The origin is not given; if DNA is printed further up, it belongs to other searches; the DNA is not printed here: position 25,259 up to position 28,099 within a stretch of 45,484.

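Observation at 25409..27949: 846-aa lipoprotein: candidate unclassified carbohydrate-active enzyme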

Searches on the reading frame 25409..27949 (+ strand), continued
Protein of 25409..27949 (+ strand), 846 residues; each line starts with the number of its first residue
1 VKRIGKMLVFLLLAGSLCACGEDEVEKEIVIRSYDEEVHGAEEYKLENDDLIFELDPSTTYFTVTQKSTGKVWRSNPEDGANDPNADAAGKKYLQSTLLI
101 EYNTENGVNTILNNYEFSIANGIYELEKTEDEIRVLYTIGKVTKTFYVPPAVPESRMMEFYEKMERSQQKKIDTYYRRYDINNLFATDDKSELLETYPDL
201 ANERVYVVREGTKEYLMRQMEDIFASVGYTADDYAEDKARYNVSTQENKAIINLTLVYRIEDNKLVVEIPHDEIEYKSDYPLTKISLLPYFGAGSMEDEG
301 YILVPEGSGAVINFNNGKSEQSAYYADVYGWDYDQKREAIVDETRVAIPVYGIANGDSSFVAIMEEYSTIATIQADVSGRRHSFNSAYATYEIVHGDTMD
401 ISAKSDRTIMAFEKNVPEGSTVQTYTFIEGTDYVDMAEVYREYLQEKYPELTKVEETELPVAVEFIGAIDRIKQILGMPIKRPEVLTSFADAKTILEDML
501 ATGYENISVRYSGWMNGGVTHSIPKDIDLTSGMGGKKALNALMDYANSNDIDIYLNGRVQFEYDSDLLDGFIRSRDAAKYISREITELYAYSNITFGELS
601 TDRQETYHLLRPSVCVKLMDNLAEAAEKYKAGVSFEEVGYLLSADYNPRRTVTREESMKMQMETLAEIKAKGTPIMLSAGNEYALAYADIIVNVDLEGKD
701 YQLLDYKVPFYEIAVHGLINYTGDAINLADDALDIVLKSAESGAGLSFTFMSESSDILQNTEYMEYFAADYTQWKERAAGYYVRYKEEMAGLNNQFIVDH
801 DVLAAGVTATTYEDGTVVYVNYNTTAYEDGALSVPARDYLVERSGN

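Call 47: fold_search(model_id=the predicted structure, library=pdb)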
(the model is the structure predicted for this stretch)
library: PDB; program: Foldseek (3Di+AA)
matches with E <= 10: 1441; with E <= 0.001: 442
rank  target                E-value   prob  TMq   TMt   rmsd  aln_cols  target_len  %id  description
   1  5opq_A                3.3e-32  1.00  0.58  0.72   6.6       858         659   13  A 3,6-anhydro-D-galactosidase produced by Zobellia galactanivorans. This is an exo-lytic enzyme that hydrolyzes termin (released 2017-11-29)
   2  8rzk_A                5.6e-32  1.00  0.55  0.69   7.7       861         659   14  The Michaelis complex of ZgGH129 D486N from Zobellia galactanivorans with neo-b/k-oligo-carrageenan tetrasaccharide (b (released 2024-07-31)
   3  5opq_D                7.6e-32  1.00  0.58  0.72   6.4       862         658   14  A 3,6-anhydro-D-galactosidase produced by Zobellia galactanivorans. This is an exo-lytic enzyme that hydrolyzes termin (released 2017-11-29)
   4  5wzr_A                1.7e-24  1.00  0.56  0.73   6.6       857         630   11  Alpha-N-acetylgalactosaminidase NagBb from Bifidobacterium bifidum - Gal-NHAc-DNJ complex (released 2017-06-07)
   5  5wzq_A                2.2e-24  1.00  0.53  0.71   7.5       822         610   11  Alpha-N-acetylgalactosaminidase NagBb from Bifidobacterium bifidum - quadruple mutant (released 2017-06-07)
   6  5wzn_A                6.5e-24  1.00  0.54  0.71   7.3       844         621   11  Alpha-N-acetylgalactosaminidase NagBb from Bifidobacterium bifidum - GalNAc complex (released 2017-06-07)
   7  5wzp_A                7.2e-24  1.00  0.54  0.73   6.9       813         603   11  Alpha-N-acetylgalactosaminidase NagBb from Bifidobacterium bifidum - ligand free (released 2017-06-07)
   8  5wzp_B                8.0e-24  1.00  0.53  0.72   7.2       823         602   11  Alpha-N-acetylgalactosaminidase NagBb from Bifidobacterium bifidum - ligand free (released 2017-06-07)
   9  5wzr_B                8.4e-24  1.00  0.54  0.70   7.2       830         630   11  Alpha-N-acetylgalactosaminidase NagBb from Bifidobacterium bifidum - Gal-NHAc-DNJ complex (released 2017-06-07)
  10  5wzq_B                1.0e-23  1.00  0.53  0.71   7.8       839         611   11  Alpha-N-acetylgalactosaminidase NagBb from Bifidobacterium bifidum - quadruple mutant (released 2017-06-07)
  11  5wzn_B                3.9e-23  1.00  0.55  0.73   7.1       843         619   11  Alpha-N-acetylgalactosaminidase NagBb from Bifidobacterium bifidum - GalNAc complex (released 2017-06-07)
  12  6qev_B                1.6e-17  1.00  0.42  0.29  10.0       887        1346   11  EngBF DARPin Fusion 4b B6 (released 2019-11-06)
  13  6qep                  1.2e-16  1.00  0.44  0.30   9.2       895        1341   10  EngBF DARPin Fusion 4b H14 (released 2019-11-06)
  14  6qfo                  2.1e-16  1.00  0.41  0.28   9.5       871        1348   10  EngBF DARPin Fusion 9b 3G124 (released 2019-11-06)
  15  6qfk_A                2.6e-16  1.00  0.40  0.28  10.4       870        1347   10  EngBF DARPin Fusion 4b G10 (released 2019-11-06)
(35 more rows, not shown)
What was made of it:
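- On GH129 (NagBb type): Foldseek E=2e-24, TM 0.73 on target (call 47).
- On GH129-like (DagB / ZgGH129 type): Foldseek E=3e-32 (call 47).
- Closest known: NagBb, the GH129 alpha-N-acetylgalactosaminidase of Bifidobacterium bifidum. Same: The fold matches (Foldseek E=2e-24, TM 0.73 on target, call 47).
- Closest known: GH101 endo-alpha-N-acetylgalactosaminidases. Same: The same N-domain, barrel and C-domain layout (Foldseek E from 1e-17 down to 1e-11, call 47).
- Foldseek matches: DagB E=3e-32 (TM 0.72 on target), NagBb 2e-24 (TM 0.73), GH101 1e-17, and GH36 and GH31 about 1e-11 (call 47). All structural relatives cleave alpha-linked pyranosides (call 47).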

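Call 55: find_encoding_contigs(protein=P0249, flank=10000, max_places=2)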
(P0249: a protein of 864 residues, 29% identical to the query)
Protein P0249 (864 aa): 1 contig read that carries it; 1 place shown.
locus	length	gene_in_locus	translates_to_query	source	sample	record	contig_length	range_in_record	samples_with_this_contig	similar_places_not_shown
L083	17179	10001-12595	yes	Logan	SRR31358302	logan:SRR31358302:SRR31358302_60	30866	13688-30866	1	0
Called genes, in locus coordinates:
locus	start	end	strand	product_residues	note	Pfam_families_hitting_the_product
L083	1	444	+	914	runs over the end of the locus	PF03422:CBM_6, PF16990:CBM_35, PF18099:CBM_35_2 (faint), PF22815:CatAgl_D1 (faint), PF03422:CBM_6, PF16990:CBM_35, PF03422:CBM_6 (weak), PF16990:CBM_35, +2 more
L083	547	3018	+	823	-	-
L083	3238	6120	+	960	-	PF01547:SBP_bac_1, PF13416:SBP_bac_8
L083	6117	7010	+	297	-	PF00528:BPD_transp_1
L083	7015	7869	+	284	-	PF00528:BPD_transp_1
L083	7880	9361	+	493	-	PF01436:NHL (weak)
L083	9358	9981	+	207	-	PF04893:Yip1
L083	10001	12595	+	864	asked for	PF18952:DUF5696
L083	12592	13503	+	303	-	-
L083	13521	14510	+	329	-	PF00528:BPD_transp_1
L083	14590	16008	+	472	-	PF01547:SBP_bac_1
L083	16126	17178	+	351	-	?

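Call 56: find_encoding_contigs(protein=P0215, flank=8000, max_places=2)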
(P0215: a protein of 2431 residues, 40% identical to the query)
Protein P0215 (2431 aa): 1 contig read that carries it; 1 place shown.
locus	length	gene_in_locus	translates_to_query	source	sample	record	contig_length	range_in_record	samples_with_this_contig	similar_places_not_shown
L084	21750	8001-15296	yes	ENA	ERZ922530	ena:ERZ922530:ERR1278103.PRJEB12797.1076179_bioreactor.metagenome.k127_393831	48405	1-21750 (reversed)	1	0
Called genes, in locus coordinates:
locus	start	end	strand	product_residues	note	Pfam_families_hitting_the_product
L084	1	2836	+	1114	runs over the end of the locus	PF01547:SBP_bac_1, PF13416:SBP_bac_8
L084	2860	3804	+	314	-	PF00528:BPD_transp_1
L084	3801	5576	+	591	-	-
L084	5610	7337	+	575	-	PF01436:NHL (faint)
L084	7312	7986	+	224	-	PF04893:Yip1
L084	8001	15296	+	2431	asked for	PF18952:DUF5696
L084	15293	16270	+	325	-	PF00528:BPD_transp_1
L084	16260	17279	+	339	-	PF00528:BPD_transp_1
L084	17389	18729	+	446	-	-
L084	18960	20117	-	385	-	-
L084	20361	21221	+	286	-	-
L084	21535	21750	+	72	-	?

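Call 60: search_protein_families(library=pfam, alignment_id=A6, max_evalue=0.00001)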
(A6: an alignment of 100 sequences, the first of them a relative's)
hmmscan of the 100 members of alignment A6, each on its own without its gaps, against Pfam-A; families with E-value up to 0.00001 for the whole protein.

A. member 1, L001:16043-17332:+ (429 aa): 1 family
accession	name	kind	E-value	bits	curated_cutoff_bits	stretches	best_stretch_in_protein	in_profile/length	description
PF00331.26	Glyco_hydro_10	-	9.8e-89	298.1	22.1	1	84-422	1-310/311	Glycosyl hydrolase family 10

B. families by the number of members that match (of 100 scanned): 39 families (the first 25 are shown)
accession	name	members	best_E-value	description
PF00331.26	Glyco_hydro_10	28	1.1e-96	Glycosyl hydrolase family 10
PF04616.20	Glyco_hydro_43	14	9.6e-92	Glycosyl hydrolases family 43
PF01915.27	Glyco_hydro_3_C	10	3.1e-58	Glycosyl hydrolase family 3 C-terminal domain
PF00933.27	Glyco_hydro_3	10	7.2e-50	Glycosyl hydrolase family 3 N terminal domain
PF14310.12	Fn3-like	10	1.3e-16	Fibronectin type III-like domain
PF03422.21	CBM_6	7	5.9e-24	Carbohydrate binding module (family 6)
PF17851.8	GH43_C2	6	5.2e-29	Beta xylosidase C-terminal Concanavalin A-like domain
PF13472.12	Lipase_GDSL_2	6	5.3e-16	GDSL-like Lipase/Acylhydrolase family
PF04854.19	DUF624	4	7.5e-19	Protein of unknown function, DUF624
PF00150.24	Cellulase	3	1.1e-65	Cellulase (glycosyl hydrolase family 5)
PF00657.28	Lipase_GDSL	3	1.2e-08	GDSL-like Lipase/Acylhydrolase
PF02018.23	CBM_4_9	2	2.2e-20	Carbohydrate binding domain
PF15979.11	Glyco_hydro_115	1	2.3e-126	Glycosyl hydrolase family 115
PF07944.18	Beta-AFase-like_GH127_cat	1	6e-120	Beta-L-arabinofuranosidase, GH127 catalytic domain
PF01391.23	Collagen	1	1.4e-63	Collagen triple helix repeat (20 copies)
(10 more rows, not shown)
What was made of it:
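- Xylan link: of 100 ORFs just downstream of related cassettes, 28 are GH10, 14 GH43, 10 GH3 and 6 GDSL esterases (call 60).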

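Call 64: find_encoding_contigs(protein=window:25409-27949:+, flank=3000, max_places=4)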
Protein window:25409-27949:+ (846 aa): no gene with exactly this product is on record in the collection.
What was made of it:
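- Tried and rejected: The exact window protein is not on record in the assembly index, so the source sample could not be traced (call 64).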

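Call 77: find_encoding_contigs(protein=P0308, flank=10000, max_places=1)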
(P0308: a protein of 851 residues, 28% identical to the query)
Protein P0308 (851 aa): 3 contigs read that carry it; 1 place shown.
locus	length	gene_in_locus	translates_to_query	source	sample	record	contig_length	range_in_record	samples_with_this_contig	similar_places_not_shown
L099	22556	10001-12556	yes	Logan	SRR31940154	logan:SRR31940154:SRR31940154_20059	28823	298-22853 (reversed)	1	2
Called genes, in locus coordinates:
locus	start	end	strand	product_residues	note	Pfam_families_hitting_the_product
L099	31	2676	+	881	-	PF25788:Ig_Rha78A_N, PF08531:Bac_rhamnosid_N, PF05592:Bac_rhamnosid, PF17389:Bac_rhamnosid6H, PF17390:Bac_rhamnosid_C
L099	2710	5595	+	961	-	PF01547:SBP_bac_1, PF13416:SBP_bac_8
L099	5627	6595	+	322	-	PF00528:BPD_transp_1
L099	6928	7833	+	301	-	PF00528:BPD_transp_1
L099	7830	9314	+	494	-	PF01436:NHL (faint)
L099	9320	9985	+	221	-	PF04893:Yip1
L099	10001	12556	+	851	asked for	PF18952:DUF5696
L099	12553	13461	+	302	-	PF00528:BPD_transp_1 (weak)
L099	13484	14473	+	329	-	PF00528:BPD_transp_1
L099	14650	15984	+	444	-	PF13416:SBP_bac_8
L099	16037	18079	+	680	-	-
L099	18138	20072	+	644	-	PF13472:Lipase_GDSL_2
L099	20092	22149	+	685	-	PF05448:AXE1 (weak), PF01738:DLH (weak), PF00326:Peptidase_S9 (weak)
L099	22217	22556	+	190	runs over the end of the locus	PF02502:LacAB_rpiB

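Call 78: find_encoding_contigs(protein=P0255, flank=10000, max_places=1)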
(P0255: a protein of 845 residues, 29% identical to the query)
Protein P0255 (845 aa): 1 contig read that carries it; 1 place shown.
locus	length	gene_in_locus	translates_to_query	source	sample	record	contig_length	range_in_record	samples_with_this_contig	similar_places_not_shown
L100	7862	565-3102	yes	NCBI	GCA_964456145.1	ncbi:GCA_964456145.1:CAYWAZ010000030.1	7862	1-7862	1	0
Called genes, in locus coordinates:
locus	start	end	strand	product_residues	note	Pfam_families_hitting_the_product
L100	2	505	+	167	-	?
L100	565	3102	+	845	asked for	PF18952:DUF5696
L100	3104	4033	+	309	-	PF00528:BPD_transp_1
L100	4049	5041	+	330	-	PF00528:BPD_transp_1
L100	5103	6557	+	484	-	PF01547:SBP_bac_1, PF13416:SBP_bac_8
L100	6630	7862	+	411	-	?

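Call 79: find_encoding_contigs(protein=P0286, flank=10000, max_places=1)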
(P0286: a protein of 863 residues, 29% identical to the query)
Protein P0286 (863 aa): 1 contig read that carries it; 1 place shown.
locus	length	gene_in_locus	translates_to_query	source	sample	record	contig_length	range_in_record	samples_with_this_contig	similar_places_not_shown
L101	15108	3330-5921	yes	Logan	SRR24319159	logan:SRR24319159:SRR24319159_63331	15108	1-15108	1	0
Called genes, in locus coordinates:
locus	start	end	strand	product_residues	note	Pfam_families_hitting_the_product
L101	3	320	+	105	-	?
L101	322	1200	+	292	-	PF00528:BPD_transp_1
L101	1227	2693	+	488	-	PF01436:NHL (faint)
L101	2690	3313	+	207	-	PF04893:Yip1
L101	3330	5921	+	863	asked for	PF18952:DUF5696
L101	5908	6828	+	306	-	-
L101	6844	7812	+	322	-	PF00528:BPD_transp_1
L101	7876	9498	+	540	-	-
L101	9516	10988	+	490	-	-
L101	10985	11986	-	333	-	PF00356:LacI, PF00532:Peripla_BP_1, PF13407:Peripla_BP_4, PF13377:Peripla_BP_3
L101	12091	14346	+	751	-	PF14498:Glyco_hyd_65N_2, PF22124:Glyco_hydro_95_cat, PF21307:Glyco_hydro_95_C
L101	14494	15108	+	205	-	?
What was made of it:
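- The cassette also holds at 28-29% identity and around a 2431-aa family member (calls 55, 56, 77, 79). The same cassette lies beside GH78 and GH95 genes in distant clades (calls 77, 79).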

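Call 80: search_protein_families(library=pfam, proteins=[P0215, P0212, P0208, P0274, P0310, P0293, P0268, P0189], max_evalue=0.001)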
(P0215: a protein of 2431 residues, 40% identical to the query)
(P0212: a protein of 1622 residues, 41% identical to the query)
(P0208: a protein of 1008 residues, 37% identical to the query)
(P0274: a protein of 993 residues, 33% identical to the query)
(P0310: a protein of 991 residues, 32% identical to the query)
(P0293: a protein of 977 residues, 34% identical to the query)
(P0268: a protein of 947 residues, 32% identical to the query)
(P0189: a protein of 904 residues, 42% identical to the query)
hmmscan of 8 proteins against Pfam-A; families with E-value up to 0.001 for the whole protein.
P0215 (2431 aa): 1 family
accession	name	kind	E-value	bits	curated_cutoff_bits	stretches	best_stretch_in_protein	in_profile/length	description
PF18952.6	DUF5696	-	6.4e-174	580.3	25.6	2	555-1164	10-604/612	Family of unknown function (DUF5696)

P0212 (1622 aa): 1 family
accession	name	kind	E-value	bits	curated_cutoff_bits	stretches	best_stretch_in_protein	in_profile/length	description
PF18952.6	DUF5696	-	5e-179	597.1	25.6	1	506-1145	3-612/612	Family of unknown function (DUF5696)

P0208 (1008 aa): 1 family
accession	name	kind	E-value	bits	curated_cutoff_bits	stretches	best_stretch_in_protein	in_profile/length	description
PF18952.6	DUF5696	-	4.2e-170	567.7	25.6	1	398-1000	20-612/612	Family of unknown function (DUF5696)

P0274 (993 aa): 1 family
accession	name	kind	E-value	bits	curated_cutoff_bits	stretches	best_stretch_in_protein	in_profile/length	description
PF18952.6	DUF5696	-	1.1e-188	629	25.6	1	349-986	5-612/612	Family of unknown function (DUF5696)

P0310 (991 aa): 1 family
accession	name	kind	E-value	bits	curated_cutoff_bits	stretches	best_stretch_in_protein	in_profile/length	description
PF18952.6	DUF5696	-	8.2e-183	609.7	25.6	1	366-982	20-612/612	Family of unknown function (DUF5696)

P0293 (977 aa): 1 family
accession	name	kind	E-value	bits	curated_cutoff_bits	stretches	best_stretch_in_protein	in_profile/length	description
PF18952.6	DUF5696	-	2.3e-187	624.7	25.6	1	348-968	21-612/612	Family of unknown function (DUF5696)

P0268 (947 aa): 1 family
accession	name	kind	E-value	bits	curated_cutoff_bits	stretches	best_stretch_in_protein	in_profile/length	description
PF18952.6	DUF5696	-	1.8e-196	654.8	25.6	1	318-938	2-612/612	Family of unknown function (DUF5696)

P0189 (904 aa): 1 family
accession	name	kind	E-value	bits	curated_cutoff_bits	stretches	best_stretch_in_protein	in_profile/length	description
PF18952.6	DUF5696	-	4.7e-178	593.9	25.6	2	418-897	135-612/612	Family of unknown function (DUF5696)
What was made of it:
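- Tried and rejected: None was recognised (call 80).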

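Call 85: search_protein_families(library=pfam, alignment_id=A8, max_evalue=0.00001)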
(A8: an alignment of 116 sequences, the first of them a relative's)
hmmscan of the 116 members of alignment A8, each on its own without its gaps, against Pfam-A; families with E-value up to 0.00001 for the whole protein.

A. member 1, L003:1204-2391:- (395 aa): 1 family
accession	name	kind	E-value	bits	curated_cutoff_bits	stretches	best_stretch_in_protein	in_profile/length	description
PF02018.23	CBM_4_9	-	1.7e-21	77.5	25.9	1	264-381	8-133/136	Carbohydrate binding domain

B. families by the number of members that match (of 116 scanned): 79 families (the first 25 are shown)
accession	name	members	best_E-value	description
PF00165.29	HTH_AraC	33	7.1e-28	Bacterial regulatory helix-turn-helix proteins, AraC family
PF12833.13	HTH_18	33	1.1e-25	Helix-turn-helix domain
PF02311.25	AraC_binding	23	8.1e-14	AraC-like ligand binding domain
PF04616.20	Glyco_hydro_43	8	7.9e-95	Glycosyl hydrolases family 43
PF17851.8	GH43_C2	8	6.8e-39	Beta xylosidase C-terminal Concanavalin A-like domain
PF07883.17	Cupin_2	8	1.2e-08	Cupin domain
PF01915.27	Glyco_hydro_3_C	4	8.6e-59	Glycosyl hydrolase family 3 C-terminal domain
PF00933.27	Glyco_hydro_3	4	3.9e-49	Glycosyl hydrolase family 3 N terminal domain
PF14310.12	Fn3-like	4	4.9e-17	Fibronectin type III-like domain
PF05389.17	MecA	3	2.8e-60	Negative regulator of genetic competence (MecA)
PF01225.30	Mur_ligase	3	2.4e-29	Mur ligase family, catalytic domain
PF02875.26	Mur_ligase_C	3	3.9e-25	Mur ligase, glutamate ligase domain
PF08245.18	Mur_ligase_M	3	4.1e-25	Mur ligase middle domain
PF01136.24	Peptidase_U32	3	3e-10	Peptidase family U32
PF04346.18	EutH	2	5.3e-124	Ethanolamine utilisation protein, EutH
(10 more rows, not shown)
